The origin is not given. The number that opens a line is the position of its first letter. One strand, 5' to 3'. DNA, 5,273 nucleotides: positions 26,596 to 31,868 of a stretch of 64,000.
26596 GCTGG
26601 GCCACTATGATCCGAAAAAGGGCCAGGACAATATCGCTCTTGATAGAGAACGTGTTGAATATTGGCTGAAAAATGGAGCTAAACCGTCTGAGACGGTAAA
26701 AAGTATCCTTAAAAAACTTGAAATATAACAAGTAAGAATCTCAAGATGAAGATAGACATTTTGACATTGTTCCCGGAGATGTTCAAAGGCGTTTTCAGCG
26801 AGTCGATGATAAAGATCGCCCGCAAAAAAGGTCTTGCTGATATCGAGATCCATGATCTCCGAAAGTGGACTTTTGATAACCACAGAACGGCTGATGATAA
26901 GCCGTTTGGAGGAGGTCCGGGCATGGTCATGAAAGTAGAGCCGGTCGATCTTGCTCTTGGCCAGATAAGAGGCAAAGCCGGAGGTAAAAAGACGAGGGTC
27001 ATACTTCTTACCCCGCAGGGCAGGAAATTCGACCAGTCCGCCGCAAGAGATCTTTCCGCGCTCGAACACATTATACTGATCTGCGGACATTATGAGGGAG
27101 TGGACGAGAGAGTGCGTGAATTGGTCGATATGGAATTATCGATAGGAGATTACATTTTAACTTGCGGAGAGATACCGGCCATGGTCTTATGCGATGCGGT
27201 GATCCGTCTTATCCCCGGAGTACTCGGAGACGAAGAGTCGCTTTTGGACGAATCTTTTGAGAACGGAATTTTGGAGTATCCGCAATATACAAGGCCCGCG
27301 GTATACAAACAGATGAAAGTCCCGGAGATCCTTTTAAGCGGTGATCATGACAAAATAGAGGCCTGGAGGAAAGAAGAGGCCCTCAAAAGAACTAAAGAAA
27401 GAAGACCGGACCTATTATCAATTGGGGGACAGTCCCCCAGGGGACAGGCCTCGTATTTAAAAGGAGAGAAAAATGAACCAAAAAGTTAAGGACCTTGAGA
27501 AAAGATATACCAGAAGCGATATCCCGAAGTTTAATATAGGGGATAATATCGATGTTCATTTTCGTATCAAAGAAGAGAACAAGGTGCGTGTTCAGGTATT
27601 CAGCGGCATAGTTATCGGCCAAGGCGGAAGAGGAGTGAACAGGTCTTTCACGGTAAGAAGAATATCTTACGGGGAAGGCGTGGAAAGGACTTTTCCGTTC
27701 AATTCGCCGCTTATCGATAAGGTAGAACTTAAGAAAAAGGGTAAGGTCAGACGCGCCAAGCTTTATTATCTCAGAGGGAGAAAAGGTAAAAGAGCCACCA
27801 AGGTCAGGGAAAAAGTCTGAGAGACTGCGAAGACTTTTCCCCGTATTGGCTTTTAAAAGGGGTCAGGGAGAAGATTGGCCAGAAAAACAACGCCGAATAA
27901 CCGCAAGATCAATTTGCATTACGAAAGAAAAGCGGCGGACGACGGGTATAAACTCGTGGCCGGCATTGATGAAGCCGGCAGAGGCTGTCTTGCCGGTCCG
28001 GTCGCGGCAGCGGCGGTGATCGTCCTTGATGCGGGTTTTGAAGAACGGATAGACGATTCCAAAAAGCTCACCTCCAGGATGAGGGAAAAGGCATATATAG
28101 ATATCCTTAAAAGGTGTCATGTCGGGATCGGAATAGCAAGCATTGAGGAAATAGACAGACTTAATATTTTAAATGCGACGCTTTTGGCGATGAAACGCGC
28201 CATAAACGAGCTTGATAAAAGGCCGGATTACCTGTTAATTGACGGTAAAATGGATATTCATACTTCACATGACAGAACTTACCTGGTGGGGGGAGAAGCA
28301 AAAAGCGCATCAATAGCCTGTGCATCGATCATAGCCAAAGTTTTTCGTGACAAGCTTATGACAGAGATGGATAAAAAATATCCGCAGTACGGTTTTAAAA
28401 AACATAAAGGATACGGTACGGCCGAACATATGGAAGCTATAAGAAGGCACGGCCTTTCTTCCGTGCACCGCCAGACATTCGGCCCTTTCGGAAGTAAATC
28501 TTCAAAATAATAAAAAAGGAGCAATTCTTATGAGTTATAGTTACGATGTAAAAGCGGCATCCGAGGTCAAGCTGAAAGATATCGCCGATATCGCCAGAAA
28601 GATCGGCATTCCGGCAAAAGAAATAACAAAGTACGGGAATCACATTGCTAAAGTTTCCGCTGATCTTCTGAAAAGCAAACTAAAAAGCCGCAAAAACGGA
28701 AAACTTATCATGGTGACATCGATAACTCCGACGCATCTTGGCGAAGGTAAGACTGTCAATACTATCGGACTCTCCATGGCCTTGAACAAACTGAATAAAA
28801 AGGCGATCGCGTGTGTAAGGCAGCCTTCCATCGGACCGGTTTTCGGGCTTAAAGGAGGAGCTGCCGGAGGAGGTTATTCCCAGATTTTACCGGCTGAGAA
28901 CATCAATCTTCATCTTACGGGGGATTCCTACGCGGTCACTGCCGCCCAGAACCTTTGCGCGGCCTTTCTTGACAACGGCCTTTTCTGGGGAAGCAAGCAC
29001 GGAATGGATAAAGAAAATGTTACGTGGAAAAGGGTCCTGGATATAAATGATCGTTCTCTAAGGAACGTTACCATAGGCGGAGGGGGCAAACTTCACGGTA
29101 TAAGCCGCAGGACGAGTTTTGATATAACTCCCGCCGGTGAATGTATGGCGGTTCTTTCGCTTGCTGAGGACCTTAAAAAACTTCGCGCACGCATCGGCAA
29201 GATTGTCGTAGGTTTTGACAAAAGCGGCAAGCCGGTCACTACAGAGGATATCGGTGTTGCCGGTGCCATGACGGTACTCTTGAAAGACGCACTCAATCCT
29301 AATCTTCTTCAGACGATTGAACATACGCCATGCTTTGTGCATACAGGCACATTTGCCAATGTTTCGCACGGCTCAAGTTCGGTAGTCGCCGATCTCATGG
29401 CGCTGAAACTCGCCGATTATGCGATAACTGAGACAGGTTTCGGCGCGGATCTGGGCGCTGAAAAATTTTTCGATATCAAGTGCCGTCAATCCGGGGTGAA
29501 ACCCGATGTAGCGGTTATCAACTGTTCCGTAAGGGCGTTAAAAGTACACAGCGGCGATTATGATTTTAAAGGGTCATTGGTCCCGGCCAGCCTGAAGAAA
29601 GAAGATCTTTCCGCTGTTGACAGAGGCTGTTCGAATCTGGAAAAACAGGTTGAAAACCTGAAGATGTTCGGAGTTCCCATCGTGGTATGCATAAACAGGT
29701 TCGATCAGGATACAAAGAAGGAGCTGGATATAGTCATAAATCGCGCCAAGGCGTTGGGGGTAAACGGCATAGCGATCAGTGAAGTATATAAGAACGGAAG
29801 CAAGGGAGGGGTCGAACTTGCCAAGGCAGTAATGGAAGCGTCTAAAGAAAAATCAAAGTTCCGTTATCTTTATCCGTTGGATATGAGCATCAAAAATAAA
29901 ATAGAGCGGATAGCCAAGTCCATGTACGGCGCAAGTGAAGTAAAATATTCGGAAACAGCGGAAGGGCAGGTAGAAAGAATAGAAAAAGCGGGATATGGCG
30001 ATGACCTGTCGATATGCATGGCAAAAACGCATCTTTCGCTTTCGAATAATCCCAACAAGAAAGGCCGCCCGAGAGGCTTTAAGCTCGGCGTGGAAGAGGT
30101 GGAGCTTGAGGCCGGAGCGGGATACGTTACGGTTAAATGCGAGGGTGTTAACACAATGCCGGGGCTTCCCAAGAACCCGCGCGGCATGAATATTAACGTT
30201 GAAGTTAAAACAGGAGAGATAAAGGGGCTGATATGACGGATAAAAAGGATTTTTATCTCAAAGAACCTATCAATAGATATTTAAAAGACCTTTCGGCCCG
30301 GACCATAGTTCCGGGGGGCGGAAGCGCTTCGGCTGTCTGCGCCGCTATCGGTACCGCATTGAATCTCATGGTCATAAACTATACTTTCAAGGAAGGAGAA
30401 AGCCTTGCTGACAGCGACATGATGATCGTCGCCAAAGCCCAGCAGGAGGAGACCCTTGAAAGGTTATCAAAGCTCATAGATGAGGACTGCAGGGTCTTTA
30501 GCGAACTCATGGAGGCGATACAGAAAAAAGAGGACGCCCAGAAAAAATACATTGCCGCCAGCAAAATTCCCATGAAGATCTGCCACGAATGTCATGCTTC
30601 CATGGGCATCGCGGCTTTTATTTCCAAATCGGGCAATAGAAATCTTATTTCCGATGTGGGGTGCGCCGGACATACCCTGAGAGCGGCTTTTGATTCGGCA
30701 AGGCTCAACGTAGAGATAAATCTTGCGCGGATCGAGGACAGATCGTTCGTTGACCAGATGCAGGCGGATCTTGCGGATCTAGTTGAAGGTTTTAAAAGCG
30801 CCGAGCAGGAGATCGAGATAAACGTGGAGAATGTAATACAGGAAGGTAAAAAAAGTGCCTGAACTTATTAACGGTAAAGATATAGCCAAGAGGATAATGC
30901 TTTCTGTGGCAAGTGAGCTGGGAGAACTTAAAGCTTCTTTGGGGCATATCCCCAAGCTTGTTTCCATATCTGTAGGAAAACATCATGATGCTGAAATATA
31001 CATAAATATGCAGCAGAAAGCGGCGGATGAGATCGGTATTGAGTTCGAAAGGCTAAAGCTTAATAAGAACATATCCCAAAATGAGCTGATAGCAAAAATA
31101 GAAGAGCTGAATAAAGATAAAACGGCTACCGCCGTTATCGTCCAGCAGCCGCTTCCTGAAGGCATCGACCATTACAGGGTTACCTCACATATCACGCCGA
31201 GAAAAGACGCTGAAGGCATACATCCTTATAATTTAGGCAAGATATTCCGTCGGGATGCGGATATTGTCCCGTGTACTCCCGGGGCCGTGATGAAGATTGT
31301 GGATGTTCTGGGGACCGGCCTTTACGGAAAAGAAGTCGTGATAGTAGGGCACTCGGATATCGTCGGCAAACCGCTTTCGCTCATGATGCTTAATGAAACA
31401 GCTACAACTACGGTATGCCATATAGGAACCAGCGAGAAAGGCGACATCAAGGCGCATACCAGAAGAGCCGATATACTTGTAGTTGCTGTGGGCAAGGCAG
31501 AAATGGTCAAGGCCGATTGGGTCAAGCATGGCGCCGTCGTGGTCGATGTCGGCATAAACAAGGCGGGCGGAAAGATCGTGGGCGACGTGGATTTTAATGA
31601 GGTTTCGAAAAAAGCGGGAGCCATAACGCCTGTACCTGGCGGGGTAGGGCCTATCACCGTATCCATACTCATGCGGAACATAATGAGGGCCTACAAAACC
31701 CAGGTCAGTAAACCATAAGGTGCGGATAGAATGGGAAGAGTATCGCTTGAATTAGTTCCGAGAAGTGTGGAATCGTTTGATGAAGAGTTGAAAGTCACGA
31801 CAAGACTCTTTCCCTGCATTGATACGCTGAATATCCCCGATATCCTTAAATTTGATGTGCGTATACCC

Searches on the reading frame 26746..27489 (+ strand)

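Call 63: search_protein_families(library=pfam, proteins=[window:26746-27489:+], max_evalue=0.00001)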
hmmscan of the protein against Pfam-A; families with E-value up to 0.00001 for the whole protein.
window:26746-27489:+ (247 aa): 1 family
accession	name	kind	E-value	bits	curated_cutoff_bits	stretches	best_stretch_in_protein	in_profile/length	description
PF01746.26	tRNA_m1G_MT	-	1.4e-66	224.4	27.3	1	25-221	4-195/195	tRNA (Guanine-1)-methyltransferase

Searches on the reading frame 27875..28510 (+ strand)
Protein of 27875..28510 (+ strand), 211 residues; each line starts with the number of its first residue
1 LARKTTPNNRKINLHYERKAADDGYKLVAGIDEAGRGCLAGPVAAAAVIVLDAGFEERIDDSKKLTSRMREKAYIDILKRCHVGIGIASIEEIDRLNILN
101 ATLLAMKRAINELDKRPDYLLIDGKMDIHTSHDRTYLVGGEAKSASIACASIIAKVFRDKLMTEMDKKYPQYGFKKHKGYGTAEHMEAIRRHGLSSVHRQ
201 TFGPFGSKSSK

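Call 63: search_protein_families(library=pfam, proteins=[window:27875-28510:+], max_evalue=0.00001)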
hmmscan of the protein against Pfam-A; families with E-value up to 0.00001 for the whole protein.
window:27875-28510:+ (211 aa): 1 family
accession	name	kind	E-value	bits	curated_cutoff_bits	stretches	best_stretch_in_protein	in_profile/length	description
PF01351.25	RNase_HII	-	1.3e-35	123.5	25.8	1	29-202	1-196/199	Ribonuclease HII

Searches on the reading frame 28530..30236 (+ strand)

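Call 63: search_protein_families(library=pfam, proteins=[window:28530-30236:+], max_evalue=0.00001)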
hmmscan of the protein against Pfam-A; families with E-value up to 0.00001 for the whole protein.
window:28530-30236:+ (568 aa): 1 family
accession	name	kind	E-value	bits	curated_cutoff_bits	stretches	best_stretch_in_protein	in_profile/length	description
PF01268.25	FTHFS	-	2.5e-233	775.8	27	1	6-567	3-555/556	Formate--tetrahydrofolate ligase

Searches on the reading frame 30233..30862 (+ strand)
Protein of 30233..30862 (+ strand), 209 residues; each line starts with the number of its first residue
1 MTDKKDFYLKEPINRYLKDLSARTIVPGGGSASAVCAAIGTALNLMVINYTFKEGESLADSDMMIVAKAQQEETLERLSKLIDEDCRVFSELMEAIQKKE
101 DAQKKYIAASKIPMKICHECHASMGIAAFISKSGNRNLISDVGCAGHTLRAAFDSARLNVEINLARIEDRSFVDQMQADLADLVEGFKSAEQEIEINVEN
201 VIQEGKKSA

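Call 63: search_protein_families(library=pfam, proteins=[window:30233-30862:+], max_evalue=0.00001)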
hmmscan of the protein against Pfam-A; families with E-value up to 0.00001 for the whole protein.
window:30233-30862:+ (209 aa): 1 family
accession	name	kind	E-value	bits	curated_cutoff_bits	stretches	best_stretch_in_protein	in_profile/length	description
PF04961.17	FTCD_C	-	4.2e-42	144.3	24.5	1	13-180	2-180/182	Formiminotransferase-cyclodeaminase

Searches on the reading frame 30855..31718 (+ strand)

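Call 63: search_protein_families(library=pfam, proteins=[window:30855-31718:+], max_evalue=0.00001)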
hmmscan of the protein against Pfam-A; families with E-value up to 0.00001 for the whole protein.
window:30855-31718:+ (287 aa): 2 families
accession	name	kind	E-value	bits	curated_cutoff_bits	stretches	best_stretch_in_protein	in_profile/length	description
PF02882.25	THF_DHG_CYH_C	-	2.1e-61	206.3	27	1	123-283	1-159/160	Tetrahydrofolate dehydrogenase/cyclohydrolase, NAD(P)-binding domain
PF00763.28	THF_DHG_CYH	-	5.3e-31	107.7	32.8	1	5-120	1-115/115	Tetrahydrofolate dehydrogenase/cyclohydrolase, catalytic domain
